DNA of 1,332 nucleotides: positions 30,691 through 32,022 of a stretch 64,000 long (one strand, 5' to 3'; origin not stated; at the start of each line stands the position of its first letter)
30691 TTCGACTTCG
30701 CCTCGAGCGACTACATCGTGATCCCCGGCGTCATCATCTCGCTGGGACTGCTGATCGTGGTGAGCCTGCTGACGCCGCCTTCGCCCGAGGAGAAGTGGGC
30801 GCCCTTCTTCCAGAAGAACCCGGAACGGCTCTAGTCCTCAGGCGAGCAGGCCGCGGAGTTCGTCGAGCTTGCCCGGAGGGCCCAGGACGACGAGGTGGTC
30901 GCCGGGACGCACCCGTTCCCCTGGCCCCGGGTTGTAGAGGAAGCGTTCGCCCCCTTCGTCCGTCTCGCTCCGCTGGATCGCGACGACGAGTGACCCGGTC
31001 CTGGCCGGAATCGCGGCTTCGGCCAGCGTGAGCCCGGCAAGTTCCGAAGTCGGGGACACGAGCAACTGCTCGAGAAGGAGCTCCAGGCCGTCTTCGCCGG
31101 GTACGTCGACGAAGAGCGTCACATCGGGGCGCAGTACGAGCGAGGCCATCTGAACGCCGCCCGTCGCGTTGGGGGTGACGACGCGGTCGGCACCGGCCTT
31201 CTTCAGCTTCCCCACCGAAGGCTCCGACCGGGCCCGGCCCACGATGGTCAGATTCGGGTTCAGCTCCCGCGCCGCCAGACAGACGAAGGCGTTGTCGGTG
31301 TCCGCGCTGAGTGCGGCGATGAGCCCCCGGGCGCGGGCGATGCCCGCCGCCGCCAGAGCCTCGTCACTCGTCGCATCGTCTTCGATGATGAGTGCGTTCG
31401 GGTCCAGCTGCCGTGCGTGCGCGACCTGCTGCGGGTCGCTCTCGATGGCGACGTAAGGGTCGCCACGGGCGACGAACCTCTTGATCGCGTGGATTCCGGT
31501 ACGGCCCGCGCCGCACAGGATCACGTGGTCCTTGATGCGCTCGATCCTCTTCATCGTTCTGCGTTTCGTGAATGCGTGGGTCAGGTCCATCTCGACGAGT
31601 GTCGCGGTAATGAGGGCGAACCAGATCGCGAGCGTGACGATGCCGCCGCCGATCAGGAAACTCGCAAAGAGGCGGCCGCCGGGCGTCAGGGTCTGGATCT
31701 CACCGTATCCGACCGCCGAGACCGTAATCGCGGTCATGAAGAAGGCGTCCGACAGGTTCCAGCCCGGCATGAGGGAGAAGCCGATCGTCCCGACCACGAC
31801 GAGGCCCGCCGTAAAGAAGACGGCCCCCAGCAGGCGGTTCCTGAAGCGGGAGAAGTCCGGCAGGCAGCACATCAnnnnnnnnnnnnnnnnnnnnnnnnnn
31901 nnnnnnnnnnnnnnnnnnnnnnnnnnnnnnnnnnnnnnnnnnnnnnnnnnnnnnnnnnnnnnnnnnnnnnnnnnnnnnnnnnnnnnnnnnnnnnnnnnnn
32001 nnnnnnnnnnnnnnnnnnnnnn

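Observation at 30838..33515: Catalytically dead DEAD-box/DbpA-like protein coupled to an RCK-gated K+ channel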

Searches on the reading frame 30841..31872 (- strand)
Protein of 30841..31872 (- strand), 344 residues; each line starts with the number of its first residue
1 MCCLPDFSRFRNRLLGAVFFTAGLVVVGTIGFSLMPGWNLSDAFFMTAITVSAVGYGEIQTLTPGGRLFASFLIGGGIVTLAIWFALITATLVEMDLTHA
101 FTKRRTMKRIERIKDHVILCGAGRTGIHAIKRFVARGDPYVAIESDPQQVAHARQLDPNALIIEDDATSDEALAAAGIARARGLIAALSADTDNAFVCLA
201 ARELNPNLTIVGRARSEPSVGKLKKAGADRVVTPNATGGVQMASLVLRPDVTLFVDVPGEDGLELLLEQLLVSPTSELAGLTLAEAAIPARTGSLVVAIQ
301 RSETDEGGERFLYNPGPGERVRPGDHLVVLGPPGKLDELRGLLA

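Call 3: search_protein_families(library=pfam, proteins=[window:30841-31872:-], max_evalue=1)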
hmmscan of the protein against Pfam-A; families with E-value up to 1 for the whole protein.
window:30841-31872:- (344 aa): 9 families
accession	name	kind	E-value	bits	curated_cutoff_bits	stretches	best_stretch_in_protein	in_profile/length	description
PF02254.24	TrkA_N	-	2e-29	102.7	23.8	1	117-234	1-116/116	TrkA-N domain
PF02080.26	TrkA_C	-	1.2e-12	48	27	1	268-343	2-70/71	TrkA-C domain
PF07885.22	Ion_trans_2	-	3.6e-12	46.4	22.5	1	22-93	4-78/79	Ion channel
PF13460.12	NAD_binding_10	-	0.0024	18.2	27.2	1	122-193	3-73/184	NAD(P)H-binding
PF00520.37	Ion_trans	-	0.016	14.8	25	1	40-95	174-236/241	Ion transport protein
PF00227.31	Proteasome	-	0.087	12.9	22.4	1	80-126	7-55/189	Proteasome subunit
PF19389.4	DUF5964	-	0.16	12.3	25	1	43-85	14-54/60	Family of unknown function (DUF5964)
PF17461.7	DUF5423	-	0.17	11.1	25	1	17-92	46-122/348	Family of unknown function (DUF5423)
PF14102.11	Caps_synth_CapC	-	0.26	12.2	27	1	21-92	17-88/119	Capsule biosynthesis CapC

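Call 4: search_protein_families(library=ncbifam, proteins=[window:30841-31872:-], max_evalue=1)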
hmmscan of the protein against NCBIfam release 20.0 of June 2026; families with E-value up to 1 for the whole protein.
window:30841-31872:- (344 aa): 21 families
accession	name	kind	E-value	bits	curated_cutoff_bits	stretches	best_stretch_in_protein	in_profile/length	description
NF007828.0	PRK10537.1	equivalog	1.8e-27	96.3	425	1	39-242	178-374/403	voltage-gated potassium channel protein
NF007039.0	PRK09496.3-2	equivalog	6.7e-15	54.8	293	1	117-343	3-220/446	Trk system potassium transporter TrkA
NF002924.0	PRK03562.1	equivalog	3.8e-12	45.5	752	1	100-242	388-528/623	glutathione-regulated potassium-efflux system protein KefC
NF007041.0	PRK09496.3-4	equivalog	1.4e-11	43.8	386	1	101-335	215-435/450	Trk system potassium transporter TrkA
NF007034.0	PRK09496.2-1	subfamily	5.1e-11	42.1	344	1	98-338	211-440/445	Trk system potassium transporter TrkA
NF007043.0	PRK09496.3-6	equivalog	4.7e-09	35.5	384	1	111-337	229-438/445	Trk system potassium transporter TrkA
NF007950.1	PRK10669.1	equivalog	5.2e-09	35.5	700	1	112-236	415-537/547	YbaL family putative K(+) efflux transporter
NF007042.0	PRK09496.3-5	equivalog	2.1e-08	33.3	467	1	116-219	2-104/466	Trk system potassium transporter TrkA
NF007031.0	PRK09496.1-2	equivalog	4.5e-08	32.6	289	1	110-304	229-419/458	Trk system potassium transporter TrkA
NF007038.0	PRK09496.2-6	equivalog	5.3e-08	32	374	1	117-304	3-189/445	Trk system potassium transporter TrkA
NF002973.0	PRK03659.1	equivalog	2.9e-06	26.1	804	1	79-228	362-512/602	glutathione-regulated potassium-efflux system protein KefB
NF007037.0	PRK09496.2-4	equivalog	4.4e-05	22.5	445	1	105-292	228-411/454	Trk system potassium transporter TrkA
NF007035.0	PRK09496.2-2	equivalog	8.4e-05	21.5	521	1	116-251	2-139/455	Trk system potassium transporter TrkA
NF007036.0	PRK09496.2-3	subfamily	0.00017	20.5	407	1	109-298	225-409/448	Trk system potassium transporter TrkA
NF040645.1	K_channel_Meth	equivalog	0.00033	20.6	300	1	39-72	156-189/203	hyperpolarization-activated voltage-gated potassium channel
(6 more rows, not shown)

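Call 33: search_solved_structures(query=window:30841-31872:-, max_evalue=0.001, show_alignments=2)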
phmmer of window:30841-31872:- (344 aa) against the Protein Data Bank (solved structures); distinct sequences matched with E-value up to 0.001: 88 (the best 60 are shown).
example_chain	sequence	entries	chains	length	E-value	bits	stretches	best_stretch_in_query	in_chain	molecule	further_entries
4gx5_A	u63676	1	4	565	1.4e-28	103.4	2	117-332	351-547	TrkA domain protein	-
4gx0_A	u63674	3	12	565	1.9e-28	102.9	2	117-332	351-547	TrkA domain protein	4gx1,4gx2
3rbz_A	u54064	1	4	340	1.3e-24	90.4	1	21-342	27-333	Calcium-gated potassium channel mthK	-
8djb_A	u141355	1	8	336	1.8e-24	89.8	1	21-342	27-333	Calcium-gated potassium channel MthK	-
1lnq_A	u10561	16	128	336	3.7e-24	88.8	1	21-342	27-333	POTASSIUM CHANNEL RELATED PROTEIN | Calcium-gated potassium channel MthK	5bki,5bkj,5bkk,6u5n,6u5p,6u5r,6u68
9z2m_A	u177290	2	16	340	3.9e-24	88.8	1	21-342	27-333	Calcium-gated potassium channel MthK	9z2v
28no_A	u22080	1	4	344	4e-24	88.7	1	21-342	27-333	Calcium-gated potassium channel MthK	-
4gvl_A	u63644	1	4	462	6.3e-24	88.1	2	117-332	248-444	TrkA domain protein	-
6oly_A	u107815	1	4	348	8.9e-24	87.6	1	21-342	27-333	Calcium-gated potassium channel MthK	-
8fz7_A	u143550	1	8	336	1.3e-23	87.1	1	21-342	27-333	Calcium-gated potassium channel MthK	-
4l76_A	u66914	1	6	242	5.5e-14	55.4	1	115-342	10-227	Calcium-gated potassium channel MthK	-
2ogu_A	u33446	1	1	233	6.3e-14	55.2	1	115-342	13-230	Calcium-gated potassium channel mthK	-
2fy8_A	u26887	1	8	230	6.3e-14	55.2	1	115-342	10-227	Calcium-gated potassium channel mthK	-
4ro0_A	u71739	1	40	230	6.4e-14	55.2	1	115-342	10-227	Calcium-gated potassium channel MthK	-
3rbx_A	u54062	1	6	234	6.7e-14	55.1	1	115-342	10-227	Calcium-gated potassium channel mthK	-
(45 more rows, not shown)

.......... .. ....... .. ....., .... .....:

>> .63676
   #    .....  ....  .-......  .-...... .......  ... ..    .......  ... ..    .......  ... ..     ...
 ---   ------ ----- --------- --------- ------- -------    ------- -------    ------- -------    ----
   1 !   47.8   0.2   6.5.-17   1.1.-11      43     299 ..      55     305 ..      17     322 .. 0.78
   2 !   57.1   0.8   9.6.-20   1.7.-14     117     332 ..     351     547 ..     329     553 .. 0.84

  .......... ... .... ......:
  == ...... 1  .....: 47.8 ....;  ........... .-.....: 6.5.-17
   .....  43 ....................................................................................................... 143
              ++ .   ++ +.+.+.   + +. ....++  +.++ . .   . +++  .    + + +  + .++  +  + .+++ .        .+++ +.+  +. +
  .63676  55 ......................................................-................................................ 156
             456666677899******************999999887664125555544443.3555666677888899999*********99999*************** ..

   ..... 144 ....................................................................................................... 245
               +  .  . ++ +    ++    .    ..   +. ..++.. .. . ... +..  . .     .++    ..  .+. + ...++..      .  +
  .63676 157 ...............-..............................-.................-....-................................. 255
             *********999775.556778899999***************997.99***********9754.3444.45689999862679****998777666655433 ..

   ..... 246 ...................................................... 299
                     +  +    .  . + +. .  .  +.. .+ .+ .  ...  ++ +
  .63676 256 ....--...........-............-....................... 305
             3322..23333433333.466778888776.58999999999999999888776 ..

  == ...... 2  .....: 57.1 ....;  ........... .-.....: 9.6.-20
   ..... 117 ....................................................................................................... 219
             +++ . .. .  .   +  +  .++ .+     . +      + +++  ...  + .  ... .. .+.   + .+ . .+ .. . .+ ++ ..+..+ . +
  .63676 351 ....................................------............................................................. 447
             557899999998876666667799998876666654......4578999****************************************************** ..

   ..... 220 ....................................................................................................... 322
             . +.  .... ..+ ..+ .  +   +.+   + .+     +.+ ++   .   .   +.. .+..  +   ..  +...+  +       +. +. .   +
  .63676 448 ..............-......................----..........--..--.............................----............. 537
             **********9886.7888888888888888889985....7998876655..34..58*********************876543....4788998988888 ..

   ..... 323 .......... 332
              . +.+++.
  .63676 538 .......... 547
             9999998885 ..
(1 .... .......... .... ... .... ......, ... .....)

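Call 54: find_homologous_proteins(query=window:30841-31872:-, max_evalue=1e-20)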
Query window:30841-31872:- (344 aa): 560 proteins with E <= 1e-20 among 8000 candidates; the best 120 are listed.
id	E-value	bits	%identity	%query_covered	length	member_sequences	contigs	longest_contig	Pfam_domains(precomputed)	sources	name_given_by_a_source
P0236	1.4e-199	680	92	100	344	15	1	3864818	PF02080.27,PF02254.25,PF07885.23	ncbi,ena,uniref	ncbi:potassium channel family protein [Candidatus Palauibacter sp.]|uniref:potassium channel family 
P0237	2.6e-172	591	81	99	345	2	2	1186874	PF02080.27,PF02254.25,PF07885.23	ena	-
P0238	3.8e-165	567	77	99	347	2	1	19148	PF02080.27,PF02254.25,PF07885.23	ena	-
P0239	1.6e-160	552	78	99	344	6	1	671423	PF02080.27,PF02254.25,PF00520.38,PF07885.23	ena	-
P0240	8.9e-158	543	75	100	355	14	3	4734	PF02080.27,PF02254.25,PF07885.23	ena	-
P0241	7.4e-156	537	75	99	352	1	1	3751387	PF02080.27,PF02254.25,PF07885.23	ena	-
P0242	2.0e-154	532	74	99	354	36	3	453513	PF02080.27,PF02254.25,PF07885.23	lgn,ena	-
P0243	8.2e-153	527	73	99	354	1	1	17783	PF02080.27,PF02254.25,PF07885.23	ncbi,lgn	-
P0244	1.5e-152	526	74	99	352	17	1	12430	PF02080.27,PF02254.25,PF07885.23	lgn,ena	-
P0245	2.7e-152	525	74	100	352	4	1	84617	PF02080.27,PF02254.25,PF07885.23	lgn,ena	-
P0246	4.5e-152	524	73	99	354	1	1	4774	PF02080.27,PF02254.25,PF07885.23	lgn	-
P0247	1.3e-151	523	74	99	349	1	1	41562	PF02080.27,PF02254.25,PF07885.23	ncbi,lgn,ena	-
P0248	1.7e-151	522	74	99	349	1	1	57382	PF02080.27,PF02254.25,PF07885.23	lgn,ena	-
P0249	3.1e-151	521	75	99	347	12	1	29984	PF02080.27,PF02254.25,PF07885.23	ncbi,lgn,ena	-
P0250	3.4e-149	515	75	97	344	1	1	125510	PF02080.27,PF02254.25,PF07885.23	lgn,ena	-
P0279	2.0e-105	371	53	97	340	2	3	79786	PF02080.27,PF02254.25,PF13460.13,PF07885.23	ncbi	-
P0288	3.9e-102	360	51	98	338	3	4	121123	PF02080.27,PF02254.25,PF07885.23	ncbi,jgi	jgi:voltage-gated potassium channel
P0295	7.0e-89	316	47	96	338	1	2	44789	PF02080.27,PF02254.25,PF07885.23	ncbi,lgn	-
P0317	3.1e-65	239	41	91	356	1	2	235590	PF02080.27,PF02254.25,PF07885.23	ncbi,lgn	ncbi:MAG: TrkA family potassium uptake protein [Vicinamibacterales bacterium]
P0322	7.0e-65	238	40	94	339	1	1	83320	PF02080.27,PF02254.25,PF07885.23,PF06241.18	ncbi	ncbi:MAG: potassium channel protein [Vicinamibacterales bacterium]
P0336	1.2e-63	234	39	92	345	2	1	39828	PF02080.27,PF22614.3,PF02254.25,PF07885.23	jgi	jgi:voltage-gated potassium channel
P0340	2.0e-63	233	41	95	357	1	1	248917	PF02080.27,PF02254.25,PF07885.23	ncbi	ncbi:MAG: TrkA family potassium uptake protein [Vicinamibacterales bacterium]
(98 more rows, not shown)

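Call 56: find_encoding_contigs(protein=P0288, flank=4000, max_places=2)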
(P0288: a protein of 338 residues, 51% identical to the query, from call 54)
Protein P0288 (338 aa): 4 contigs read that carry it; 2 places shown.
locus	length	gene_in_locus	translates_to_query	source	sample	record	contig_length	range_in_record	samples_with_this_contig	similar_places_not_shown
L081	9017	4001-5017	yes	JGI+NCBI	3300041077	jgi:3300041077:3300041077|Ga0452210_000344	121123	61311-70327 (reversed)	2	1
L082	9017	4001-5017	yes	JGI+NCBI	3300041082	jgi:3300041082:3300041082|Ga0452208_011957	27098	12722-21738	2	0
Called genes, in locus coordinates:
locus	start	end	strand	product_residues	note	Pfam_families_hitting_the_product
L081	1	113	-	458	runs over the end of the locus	-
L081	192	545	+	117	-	-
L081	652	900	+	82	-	-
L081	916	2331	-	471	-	PF01235:Na_Ala_symp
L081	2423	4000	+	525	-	PF03880:DbpA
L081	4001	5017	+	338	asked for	PF07885:Ion_trans_2, PF02254:TrkA_N, PF02080:TrkA_C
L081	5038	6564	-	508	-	PF00474:SSF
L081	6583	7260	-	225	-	-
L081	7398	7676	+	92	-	PF02583:Trns_repr_metal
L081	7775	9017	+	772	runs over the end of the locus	PF00403:HMA, PF00122:E1-E2_ATPase, PF00702:Hydrolase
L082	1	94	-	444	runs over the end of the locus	-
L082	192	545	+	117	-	-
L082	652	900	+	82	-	-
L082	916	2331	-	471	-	PF01235:Na_Ala_symp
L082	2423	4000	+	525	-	PF03880:DbpA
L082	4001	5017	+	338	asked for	PF07885:Ion_trans_2, PF02254:TrkA_N, PF02080:TrkA_C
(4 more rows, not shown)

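Call 57: find_encoding_contigs(protein=P0295, flank=4000, max_places=2)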
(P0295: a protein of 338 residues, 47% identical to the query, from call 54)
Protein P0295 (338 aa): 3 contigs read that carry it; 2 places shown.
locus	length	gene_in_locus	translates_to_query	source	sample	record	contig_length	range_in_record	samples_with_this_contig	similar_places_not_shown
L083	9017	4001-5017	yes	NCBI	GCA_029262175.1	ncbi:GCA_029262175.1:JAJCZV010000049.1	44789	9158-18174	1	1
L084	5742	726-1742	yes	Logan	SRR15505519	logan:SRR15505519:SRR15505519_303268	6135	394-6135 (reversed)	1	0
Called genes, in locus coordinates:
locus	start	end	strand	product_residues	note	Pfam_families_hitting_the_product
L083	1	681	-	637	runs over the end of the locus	PF05569:Peptidase_M56, PF03130:HEAT_PBS (faint), PF02985:HEAT (faint), PF13513:HEAT_EZ (faint), PF13646:HEAT_2, PF00514:Arm (faint), PF13646:HEAT_2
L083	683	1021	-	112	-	PF03965:Penicillinase_R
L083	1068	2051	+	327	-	-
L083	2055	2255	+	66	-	PF04909:Amidohydro_2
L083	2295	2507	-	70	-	-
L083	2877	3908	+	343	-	PF05154:TM2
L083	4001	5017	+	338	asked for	PF07885:Ion_trans_2, PF02254:TrkA_N, PF02080:TrkA_C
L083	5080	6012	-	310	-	-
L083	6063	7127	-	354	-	PF00069:Pkinase, PF07714:PK_Tyr_Ser-Thr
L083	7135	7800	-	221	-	PF07638:Sigma70_ECF, PF08281:Sigma70_r4_2 (weak)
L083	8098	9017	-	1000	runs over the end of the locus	PF26549:Tricorn_N, PF26550:Tricorn_2nd, PF07676:PD40, PF26549:Tricorn_N, PF26549:Tricorn_N, PF26550:Tricorn_2nd, PF07676:PD40, PF01979:Amidohydro_1, +9 more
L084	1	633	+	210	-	?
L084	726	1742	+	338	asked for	PF07885:Ion_trans_2, PF02254:TrkA_N, PF02080:TrkA_C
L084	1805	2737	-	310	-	-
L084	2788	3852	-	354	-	PF00069:Pkinase, PF07714:PK_Tyr_Ser-Thr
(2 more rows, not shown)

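Call 58: find_encoding_contigs(protein=P0317, flank=4000, max_places=1)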
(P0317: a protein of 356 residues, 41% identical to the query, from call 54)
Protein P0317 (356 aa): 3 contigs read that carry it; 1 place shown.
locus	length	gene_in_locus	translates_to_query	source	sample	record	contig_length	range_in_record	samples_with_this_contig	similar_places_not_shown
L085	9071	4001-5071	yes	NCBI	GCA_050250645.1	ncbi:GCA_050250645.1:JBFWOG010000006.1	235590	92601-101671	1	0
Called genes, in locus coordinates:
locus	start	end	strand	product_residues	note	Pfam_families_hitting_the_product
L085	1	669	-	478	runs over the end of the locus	PF01235:Na_Ala_symp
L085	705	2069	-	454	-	PF00209:SNF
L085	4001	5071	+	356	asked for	PF07885:Ion_trans_2, PF02254:TrkA_N, PF02080:TrkA_C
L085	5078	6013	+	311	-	PF00763:THF_DHG_CYH, PF02882:THF_DHG_CYH_C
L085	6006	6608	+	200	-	PF01121:CoaE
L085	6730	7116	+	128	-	-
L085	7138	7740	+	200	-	PF13302:Acetyltransf_3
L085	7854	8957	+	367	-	PF01926:MMR_HSR1, PF02421:FeoB_N (weak), PF06071:YchF-GTPase_C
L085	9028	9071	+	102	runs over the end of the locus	PF03992:ABM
